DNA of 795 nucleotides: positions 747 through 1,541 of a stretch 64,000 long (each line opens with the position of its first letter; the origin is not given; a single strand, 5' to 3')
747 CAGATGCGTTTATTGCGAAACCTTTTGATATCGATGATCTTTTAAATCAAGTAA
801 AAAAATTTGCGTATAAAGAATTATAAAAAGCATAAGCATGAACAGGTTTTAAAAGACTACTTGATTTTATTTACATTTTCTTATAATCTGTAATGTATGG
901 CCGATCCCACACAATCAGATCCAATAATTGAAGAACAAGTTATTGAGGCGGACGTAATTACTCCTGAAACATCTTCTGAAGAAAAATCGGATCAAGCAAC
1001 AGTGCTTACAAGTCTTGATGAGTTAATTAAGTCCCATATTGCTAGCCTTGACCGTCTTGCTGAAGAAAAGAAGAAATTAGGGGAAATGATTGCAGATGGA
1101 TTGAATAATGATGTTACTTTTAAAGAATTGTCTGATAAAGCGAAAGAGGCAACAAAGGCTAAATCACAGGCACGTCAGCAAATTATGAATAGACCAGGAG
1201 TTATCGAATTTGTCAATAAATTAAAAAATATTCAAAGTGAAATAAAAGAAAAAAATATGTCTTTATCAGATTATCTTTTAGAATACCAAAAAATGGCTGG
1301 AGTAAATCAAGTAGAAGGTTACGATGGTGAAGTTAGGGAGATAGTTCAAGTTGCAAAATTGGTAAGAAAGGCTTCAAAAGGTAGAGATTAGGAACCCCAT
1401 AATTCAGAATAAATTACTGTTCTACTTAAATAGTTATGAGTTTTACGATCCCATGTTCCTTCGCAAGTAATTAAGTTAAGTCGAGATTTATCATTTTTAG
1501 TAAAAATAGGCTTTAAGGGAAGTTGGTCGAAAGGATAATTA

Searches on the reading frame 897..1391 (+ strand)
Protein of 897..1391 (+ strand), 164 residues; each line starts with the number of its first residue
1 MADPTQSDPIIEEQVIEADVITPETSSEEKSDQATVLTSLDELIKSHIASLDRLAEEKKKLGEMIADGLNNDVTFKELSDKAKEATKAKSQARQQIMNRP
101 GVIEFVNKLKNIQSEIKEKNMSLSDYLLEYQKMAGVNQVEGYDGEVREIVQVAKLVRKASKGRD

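Call 40: search_protein_families(library=ncbifam, proteins=[window:897-1391:+], max_evalue=0.01)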
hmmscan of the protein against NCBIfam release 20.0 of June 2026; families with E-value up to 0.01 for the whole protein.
window:897-1391:+ (164 aa): 1 family
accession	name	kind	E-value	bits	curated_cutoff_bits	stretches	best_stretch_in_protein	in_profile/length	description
NF009140.0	PRK12493.1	equivalog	0.0069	14.2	1300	1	46-121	765-840/1313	magnesium chelatase subunit H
